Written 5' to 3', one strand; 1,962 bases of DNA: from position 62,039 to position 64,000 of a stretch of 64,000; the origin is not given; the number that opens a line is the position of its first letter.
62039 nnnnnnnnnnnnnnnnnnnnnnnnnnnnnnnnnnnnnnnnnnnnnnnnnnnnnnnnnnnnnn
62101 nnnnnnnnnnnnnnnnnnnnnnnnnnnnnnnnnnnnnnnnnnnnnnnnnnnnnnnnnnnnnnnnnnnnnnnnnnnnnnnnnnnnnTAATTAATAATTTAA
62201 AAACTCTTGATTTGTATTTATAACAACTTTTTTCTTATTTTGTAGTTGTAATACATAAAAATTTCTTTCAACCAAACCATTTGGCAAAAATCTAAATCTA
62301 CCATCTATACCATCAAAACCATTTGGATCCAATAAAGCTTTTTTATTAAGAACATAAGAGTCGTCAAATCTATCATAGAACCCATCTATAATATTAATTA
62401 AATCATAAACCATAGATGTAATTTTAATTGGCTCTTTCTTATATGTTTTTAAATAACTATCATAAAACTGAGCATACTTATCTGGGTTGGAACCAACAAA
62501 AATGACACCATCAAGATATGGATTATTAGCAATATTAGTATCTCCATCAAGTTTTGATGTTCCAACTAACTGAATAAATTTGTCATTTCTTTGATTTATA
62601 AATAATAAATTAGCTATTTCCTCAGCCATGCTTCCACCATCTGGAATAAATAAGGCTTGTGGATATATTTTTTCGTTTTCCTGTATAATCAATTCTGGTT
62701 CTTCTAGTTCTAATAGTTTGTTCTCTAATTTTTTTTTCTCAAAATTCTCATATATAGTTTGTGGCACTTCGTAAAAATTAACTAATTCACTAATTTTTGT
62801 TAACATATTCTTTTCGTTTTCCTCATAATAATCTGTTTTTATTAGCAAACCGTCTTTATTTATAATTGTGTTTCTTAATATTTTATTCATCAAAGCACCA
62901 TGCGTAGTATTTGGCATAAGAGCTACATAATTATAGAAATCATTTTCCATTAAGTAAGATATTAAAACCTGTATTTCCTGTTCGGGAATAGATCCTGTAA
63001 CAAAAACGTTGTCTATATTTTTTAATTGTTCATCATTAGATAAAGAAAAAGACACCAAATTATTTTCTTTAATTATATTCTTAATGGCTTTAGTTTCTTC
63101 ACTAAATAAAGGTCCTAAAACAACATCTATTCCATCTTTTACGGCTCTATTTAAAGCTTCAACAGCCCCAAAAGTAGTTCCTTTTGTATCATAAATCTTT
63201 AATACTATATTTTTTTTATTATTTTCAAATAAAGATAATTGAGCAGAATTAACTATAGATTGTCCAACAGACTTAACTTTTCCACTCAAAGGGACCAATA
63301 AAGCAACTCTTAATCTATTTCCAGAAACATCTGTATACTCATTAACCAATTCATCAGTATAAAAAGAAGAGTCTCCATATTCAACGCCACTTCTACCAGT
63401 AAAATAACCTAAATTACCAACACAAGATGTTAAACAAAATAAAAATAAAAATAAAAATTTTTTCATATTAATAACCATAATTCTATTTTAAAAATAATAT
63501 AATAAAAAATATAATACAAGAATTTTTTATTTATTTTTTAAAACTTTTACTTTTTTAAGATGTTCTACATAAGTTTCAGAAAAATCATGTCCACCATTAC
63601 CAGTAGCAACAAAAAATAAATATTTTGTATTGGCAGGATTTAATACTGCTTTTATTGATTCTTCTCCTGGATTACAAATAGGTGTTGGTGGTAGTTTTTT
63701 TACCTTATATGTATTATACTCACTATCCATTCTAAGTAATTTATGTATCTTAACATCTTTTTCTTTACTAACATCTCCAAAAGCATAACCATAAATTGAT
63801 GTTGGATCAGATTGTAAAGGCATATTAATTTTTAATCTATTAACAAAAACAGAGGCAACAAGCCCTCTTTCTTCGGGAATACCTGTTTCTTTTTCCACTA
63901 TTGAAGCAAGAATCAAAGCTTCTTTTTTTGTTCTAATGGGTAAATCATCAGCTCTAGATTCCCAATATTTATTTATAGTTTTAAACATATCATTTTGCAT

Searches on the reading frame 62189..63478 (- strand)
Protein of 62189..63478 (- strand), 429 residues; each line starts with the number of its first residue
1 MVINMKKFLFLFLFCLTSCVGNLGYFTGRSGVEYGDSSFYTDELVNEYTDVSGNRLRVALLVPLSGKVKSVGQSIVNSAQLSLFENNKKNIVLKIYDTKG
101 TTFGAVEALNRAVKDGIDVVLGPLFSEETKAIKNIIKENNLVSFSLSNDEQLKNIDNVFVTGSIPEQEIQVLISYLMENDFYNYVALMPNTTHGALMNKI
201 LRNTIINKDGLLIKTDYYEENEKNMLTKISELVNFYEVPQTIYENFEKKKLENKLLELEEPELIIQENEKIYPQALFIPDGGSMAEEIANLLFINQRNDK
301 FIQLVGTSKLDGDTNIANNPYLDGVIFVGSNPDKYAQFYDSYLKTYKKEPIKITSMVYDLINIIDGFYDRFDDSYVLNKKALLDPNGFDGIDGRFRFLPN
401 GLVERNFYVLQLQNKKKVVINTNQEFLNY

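Call 13: search_protein_families(library=pfam, proteins=[window:62189-63478:-], max_evalue=0.05)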
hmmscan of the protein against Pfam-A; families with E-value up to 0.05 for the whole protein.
window:62189-63478:- (429 aa): 4 families
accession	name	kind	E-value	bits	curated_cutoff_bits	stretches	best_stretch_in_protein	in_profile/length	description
PF13458.12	Peripla_BP_6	-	6.7e-20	72.5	31.7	1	56-222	2-176/343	Periplasmic binding protein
PF04348.19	LppC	-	1.1e-12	47.8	28.8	1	57-242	220-406/563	LppC putative lipoprotein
PF13433.12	Peripla_BP_5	-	4.4e-11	42.9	27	1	57-235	2-187/363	Periplasmic binding protein domain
PF01094.35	ANF_receptor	-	0.00061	19.4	25.4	1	90-186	24-123/353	Receptor family ligand binding region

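Call 67: find_encoding_contigs(protein=window:62189-63478:-, flank=10000, max_places=3)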
Protein window:62189-63478:- (429 aa): 13 contigs read that carry it; 3 places shown.
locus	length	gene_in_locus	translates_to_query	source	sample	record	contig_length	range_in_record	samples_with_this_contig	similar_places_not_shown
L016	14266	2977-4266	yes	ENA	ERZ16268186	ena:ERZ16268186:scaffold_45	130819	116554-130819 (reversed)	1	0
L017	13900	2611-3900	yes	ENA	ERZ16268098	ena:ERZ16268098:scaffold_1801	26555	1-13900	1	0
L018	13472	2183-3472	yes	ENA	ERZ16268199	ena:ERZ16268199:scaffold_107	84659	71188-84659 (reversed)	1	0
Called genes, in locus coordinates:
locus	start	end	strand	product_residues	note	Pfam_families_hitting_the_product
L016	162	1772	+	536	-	PF12810:ALK_LTK_GRD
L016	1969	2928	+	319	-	PF02618:YceG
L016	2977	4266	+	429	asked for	PF04348:LppC, PF13433:Peripla_BP_5, PF13458:Peripla_BP_6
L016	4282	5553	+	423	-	PF01476:LysM, PF23473:LysM3_LYK4_5 (faint), PF01476:LysM, PF01551:Peptidase_M23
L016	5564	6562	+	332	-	-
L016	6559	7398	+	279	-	PF17827:PrmC_N (weak), PF05175:MTS, PF06325:PrmA, PF13649:Methyltransf_25, PF13847:Methyltransf_31, PF08242:Methyltransf_12 (weak)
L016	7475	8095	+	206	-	PF00625:Guanylate_kin, PF13671:AAA_33 (weak)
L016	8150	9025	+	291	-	PF07505:DUF5131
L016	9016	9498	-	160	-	PF02130:YbeY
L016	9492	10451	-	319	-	PF08392:FAE1_CUT1_RppA (weak), PF00108:Thiolase_N (weak), PF08545:ACP_syn_III, PF08541:ACP_syn_III_C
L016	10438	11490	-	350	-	PF02504:FA_synthesis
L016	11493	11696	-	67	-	PF01783:Ribosomal_L32p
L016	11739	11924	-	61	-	PF01165:Ribosomal_S21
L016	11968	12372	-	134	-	PF04519:Bactofilin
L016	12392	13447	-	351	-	PF01551:Peptidase_M23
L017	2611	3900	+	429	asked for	PF04348:LppC, PF13433:Peripla_BP_5, PF13458:Peripla_BP_6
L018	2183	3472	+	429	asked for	PF04348:LppC, PF13433:Peripla_BP_5, PF13458:Peripla_BP_6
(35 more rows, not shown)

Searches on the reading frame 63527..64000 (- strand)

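Call 13: search_protein_families(library=pfam, proteins=[window:63527-64000:-], max_evalue=0.05)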
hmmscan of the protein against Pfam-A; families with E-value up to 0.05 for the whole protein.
window:63527-64000:- (157 aa): 1 family
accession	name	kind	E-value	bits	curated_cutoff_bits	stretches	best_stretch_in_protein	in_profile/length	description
PF02618.21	YceG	-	6e-54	183.8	32.4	1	4-152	128-274/275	YceG-like family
